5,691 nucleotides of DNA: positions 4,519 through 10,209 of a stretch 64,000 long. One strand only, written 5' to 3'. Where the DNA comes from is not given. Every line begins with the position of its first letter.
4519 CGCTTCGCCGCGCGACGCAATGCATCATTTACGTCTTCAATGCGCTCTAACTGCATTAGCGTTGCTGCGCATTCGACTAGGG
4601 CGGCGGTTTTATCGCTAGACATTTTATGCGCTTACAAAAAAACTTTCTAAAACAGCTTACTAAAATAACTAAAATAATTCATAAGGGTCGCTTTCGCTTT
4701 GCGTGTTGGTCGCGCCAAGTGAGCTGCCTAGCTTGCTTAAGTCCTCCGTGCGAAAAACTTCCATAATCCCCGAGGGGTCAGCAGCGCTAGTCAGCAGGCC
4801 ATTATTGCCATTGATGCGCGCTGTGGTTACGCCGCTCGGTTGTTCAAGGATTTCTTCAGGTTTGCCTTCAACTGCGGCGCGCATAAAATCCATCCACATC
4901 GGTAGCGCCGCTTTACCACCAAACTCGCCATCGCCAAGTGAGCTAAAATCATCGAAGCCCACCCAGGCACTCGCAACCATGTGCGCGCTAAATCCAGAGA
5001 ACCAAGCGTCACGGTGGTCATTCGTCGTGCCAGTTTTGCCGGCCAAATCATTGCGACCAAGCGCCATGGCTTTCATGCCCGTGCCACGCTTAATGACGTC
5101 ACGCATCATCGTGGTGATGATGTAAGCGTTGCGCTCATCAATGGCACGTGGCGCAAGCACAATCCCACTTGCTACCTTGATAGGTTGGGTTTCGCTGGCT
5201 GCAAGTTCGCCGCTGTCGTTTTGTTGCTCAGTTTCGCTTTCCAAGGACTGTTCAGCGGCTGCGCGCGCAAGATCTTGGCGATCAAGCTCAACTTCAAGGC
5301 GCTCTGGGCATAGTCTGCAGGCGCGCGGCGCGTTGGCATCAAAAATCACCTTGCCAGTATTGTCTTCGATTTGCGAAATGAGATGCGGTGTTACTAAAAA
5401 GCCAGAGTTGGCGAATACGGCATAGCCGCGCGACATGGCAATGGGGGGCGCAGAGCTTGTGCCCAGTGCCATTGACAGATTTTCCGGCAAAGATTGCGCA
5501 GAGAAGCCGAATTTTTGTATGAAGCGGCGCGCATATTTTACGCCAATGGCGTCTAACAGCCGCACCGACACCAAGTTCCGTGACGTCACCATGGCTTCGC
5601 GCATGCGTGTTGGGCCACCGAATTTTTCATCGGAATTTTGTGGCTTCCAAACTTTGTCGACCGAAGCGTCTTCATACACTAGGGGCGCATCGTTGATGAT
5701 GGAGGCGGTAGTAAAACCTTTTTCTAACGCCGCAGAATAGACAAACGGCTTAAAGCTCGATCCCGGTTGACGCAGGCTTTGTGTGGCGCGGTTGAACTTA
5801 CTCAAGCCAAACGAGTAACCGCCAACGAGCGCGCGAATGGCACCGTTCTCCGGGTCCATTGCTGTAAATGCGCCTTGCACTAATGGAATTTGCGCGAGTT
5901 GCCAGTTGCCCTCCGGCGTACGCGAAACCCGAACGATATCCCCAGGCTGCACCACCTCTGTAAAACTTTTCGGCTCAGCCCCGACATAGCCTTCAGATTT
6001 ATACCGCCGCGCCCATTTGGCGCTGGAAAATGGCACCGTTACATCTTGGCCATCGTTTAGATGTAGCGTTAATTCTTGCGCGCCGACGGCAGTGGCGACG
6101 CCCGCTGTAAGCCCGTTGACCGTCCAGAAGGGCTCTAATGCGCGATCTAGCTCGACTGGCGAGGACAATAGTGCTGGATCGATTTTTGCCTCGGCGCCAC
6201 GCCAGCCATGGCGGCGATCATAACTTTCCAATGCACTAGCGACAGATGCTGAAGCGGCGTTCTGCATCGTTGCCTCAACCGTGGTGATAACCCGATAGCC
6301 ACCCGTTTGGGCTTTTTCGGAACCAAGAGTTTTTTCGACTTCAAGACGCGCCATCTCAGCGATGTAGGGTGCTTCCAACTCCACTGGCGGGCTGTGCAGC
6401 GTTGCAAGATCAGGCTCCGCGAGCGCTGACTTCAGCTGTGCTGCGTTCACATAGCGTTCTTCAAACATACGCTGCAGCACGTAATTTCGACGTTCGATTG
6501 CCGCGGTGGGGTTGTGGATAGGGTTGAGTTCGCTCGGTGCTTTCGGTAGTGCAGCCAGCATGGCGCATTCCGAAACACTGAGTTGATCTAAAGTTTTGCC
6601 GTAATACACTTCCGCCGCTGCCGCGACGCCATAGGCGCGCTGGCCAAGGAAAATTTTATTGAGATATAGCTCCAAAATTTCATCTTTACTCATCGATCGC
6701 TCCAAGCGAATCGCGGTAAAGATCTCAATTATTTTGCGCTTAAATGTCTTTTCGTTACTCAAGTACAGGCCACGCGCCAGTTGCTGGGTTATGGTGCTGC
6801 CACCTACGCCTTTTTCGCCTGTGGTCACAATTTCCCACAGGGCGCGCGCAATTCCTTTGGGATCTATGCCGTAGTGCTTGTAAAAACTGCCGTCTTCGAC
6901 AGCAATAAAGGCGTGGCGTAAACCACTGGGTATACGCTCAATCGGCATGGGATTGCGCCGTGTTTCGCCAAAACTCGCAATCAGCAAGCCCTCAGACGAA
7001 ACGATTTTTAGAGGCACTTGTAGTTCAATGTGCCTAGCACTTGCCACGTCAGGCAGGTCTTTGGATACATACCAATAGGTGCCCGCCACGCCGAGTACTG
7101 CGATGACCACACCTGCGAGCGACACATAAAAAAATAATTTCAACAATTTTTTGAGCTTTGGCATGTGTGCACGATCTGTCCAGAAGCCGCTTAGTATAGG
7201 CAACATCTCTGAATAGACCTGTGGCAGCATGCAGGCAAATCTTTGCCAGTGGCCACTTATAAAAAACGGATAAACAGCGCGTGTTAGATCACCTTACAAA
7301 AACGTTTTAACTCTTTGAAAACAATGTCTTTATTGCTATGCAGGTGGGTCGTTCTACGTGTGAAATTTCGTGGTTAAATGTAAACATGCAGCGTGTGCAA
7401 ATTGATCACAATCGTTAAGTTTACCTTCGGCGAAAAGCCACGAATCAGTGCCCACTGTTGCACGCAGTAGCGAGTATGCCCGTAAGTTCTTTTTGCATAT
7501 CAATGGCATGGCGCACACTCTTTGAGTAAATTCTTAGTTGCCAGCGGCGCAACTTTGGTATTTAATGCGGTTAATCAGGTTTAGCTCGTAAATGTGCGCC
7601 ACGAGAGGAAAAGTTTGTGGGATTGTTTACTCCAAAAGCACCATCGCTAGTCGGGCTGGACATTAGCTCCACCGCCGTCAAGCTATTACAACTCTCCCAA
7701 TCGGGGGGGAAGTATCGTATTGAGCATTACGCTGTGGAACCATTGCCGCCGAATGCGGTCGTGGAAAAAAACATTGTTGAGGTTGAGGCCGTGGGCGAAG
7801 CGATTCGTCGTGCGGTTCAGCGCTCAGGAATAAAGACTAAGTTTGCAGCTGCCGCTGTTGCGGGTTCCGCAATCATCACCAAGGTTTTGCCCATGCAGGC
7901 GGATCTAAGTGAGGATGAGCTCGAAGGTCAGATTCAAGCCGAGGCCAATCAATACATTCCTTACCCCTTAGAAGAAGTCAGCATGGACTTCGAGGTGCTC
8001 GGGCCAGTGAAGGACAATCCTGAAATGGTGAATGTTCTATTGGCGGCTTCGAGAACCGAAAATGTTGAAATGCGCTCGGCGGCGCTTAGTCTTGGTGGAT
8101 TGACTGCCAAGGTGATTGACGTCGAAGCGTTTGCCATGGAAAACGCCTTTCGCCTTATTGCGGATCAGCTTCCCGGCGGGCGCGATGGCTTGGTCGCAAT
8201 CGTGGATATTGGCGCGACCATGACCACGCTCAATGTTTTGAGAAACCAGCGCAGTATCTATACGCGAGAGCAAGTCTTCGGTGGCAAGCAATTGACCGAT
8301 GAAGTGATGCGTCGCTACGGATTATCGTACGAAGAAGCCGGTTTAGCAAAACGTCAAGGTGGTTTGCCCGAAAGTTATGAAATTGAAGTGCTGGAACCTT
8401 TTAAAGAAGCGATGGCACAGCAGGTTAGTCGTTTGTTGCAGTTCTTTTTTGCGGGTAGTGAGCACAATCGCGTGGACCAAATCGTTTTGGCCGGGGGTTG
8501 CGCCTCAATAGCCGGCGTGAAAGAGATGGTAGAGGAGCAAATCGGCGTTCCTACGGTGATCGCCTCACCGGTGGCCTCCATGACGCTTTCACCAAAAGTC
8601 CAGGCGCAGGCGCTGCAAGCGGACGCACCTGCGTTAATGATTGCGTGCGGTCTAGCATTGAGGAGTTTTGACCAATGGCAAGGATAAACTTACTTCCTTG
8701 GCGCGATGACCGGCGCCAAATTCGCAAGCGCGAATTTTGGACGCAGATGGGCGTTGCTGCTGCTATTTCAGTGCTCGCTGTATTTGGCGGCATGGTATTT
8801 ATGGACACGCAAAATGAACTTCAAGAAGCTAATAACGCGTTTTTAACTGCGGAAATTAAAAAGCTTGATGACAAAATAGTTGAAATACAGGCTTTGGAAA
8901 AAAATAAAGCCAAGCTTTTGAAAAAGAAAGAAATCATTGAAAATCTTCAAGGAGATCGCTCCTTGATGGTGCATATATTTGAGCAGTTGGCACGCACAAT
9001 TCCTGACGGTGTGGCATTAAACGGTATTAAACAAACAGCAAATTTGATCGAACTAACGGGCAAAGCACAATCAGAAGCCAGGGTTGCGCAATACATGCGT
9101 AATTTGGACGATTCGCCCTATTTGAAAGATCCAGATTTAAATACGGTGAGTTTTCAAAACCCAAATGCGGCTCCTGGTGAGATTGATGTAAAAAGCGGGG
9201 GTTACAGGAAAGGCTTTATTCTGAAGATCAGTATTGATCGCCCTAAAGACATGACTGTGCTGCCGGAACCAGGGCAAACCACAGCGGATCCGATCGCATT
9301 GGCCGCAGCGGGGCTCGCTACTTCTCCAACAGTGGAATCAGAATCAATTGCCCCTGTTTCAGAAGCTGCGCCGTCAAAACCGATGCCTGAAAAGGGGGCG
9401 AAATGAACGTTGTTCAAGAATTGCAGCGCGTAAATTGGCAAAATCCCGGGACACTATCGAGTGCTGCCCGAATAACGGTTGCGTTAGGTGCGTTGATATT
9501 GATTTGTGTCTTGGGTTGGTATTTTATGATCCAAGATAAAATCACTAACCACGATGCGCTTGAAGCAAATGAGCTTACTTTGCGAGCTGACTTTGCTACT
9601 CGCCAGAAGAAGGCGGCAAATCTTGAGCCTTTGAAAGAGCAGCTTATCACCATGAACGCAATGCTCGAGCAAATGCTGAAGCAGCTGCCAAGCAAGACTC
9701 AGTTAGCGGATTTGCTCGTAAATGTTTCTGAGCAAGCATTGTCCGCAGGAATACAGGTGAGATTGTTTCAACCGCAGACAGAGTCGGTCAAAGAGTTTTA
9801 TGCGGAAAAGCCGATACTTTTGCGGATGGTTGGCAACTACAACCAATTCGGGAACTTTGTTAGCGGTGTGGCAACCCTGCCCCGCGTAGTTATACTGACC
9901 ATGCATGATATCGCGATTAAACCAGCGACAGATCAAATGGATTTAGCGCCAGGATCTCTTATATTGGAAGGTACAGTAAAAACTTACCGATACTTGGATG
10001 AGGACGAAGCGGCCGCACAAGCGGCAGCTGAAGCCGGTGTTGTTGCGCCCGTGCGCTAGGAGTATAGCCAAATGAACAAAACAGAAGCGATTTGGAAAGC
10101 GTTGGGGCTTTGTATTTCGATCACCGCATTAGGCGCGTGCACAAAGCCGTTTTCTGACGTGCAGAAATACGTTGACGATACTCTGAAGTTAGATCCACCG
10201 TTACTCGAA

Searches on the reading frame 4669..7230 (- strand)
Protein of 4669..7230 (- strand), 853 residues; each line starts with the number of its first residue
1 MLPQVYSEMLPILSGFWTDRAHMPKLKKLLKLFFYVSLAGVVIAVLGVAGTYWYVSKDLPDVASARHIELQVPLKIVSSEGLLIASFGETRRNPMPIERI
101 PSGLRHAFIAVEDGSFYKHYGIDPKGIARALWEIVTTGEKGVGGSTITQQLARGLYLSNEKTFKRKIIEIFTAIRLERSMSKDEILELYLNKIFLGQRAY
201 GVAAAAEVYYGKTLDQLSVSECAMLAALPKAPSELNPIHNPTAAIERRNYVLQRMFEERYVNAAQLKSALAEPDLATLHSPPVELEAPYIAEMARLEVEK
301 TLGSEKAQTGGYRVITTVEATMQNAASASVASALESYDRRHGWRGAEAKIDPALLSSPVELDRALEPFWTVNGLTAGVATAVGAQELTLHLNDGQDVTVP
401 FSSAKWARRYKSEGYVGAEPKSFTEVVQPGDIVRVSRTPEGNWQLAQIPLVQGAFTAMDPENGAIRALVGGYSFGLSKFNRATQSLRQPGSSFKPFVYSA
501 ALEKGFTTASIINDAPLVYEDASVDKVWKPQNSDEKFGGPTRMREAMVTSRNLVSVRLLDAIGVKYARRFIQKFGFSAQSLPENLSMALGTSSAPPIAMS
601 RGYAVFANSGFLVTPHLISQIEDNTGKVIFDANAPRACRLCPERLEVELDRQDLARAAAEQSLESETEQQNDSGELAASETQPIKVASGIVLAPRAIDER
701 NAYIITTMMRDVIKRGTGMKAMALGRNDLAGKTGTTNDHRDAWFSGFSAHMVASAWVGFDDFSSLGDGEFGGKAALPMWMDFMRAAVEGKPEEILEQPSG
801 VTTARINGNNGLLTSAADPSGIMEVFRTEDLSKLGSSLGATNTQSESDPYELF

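Call 7: search_protein_families(library=pfam, proteins=[window:4669-7230:-], max_evalue=0.01)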
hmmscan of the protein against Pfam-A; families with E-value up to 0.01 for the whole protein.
window:4669-7230:- (853 aa): 3 families
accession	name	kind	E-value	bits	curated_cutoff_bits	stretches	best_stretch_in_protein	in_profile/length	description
PF00912.28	Transgly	-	6.4e-64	215.1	27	1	83-255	4-177/178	Transglycosylase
PF00905.27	Transpeptidase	-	2.7e-29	102.8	22.1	1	453-737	1-243/299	Penicillin binding protein transpeptidase domain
PF17092.11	PCB_OB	-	4.6e-24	85.8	27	1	343-451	1-111/111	Penicillin-binding protein OB-like domain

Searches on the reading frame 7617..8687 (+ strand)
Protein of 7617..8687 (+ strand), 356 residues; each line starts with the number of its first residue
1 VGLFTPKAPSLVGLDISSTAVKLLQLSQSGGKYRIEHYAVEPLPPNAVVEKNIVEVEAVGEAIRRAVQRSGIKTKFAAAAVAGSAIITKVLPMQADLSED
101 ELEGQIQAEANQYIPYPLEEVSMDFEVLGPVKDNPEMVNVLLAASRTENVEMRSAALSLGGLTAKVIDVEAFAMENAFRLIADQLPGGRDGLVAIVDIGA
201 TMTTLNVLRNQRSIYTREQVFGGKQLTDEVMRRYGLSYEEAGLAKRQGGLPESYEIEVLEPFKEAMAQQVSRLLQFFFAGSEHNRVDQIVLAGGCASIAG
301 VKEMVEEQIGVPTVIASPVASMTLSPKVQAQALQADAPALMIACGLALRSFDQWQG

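Call 7: search_protein_families(library=pfam, proteins=[window:7617-8687:+], max_evalue=0.01)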
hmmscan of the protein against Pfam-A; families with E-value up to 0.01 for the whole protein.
window:7617-8687:+ (356 aa): 3 families
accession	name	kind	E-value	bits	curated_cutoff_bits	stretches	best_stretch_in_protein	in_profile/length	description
PF11104.14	PilM_2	-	7.4e-139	462.9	27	1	13-351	1-340/340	Type IV pilus assembly protein PilM;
PF14450.12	FtsA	-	4.1e-10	40.5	31.8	1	194-319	1-113/127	Cell division protein FtsA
PF06723.19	MreB_Mbl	-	0.00058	19.2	27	0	288-317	276-305/327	MreB/Mbl protein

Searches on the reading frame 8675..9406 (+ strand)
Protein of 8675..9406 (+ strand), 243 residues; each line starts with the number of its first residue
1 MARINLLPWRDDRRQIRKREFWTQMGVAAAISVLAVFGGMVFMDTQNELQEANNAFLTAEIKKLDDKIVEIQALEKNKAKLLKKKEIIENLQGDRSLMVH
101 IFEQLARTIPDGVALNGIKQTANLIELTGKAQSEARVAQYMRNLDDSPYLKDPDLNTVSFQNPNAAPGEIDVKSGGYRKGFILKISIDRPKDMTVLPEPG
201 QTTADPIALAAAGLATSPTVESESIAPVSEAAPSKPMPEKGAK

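Call 7: search_protein_families(library=pfam, proteins=[window:8675-9406:+], max_evalue=0.01)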
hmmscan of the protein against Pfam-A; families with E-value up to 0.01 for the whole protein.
window:8675-9406:+ (243 aa): 1 family
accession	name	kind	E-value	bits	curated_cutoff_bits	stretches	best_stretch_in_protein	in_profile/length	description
PF05137.18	PilN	-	1.5e-19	70.2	22.8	1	100-162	1-63/78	Fimbrial assembly protein (PilN)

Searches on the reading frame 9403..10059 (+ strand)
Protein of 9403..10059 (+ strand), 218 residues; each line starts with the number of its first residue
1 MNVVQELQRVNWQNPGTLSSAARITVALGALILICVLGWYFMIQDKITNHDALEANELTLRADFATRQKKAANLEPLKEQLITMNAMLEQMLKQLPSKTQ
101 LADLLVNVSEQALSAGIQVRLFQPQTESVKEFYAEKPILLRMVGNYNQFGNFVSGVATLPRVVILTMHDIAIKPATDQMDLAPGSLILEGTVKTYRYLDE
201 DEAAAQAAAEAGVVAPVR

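Call 7: search_protein_families(library=pfam, proteins=[window:9403-10059:+], max_evalue=0.01)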
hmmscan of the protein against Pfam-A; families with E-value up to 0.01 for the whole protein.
window:9403-10059:+ (218 aa): 2 families
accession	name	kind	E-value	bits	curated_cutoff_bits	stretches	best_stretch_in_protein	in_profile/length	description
PF04350.18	PilO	-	3.2e-41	141.3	22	1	53-199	4-145/145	Pilus assembly protein, PilO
PF04612.17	T2SSM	-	0.00034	21.3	27.8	1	19-91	12-86/160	Type II secretion system (T2SS), protein M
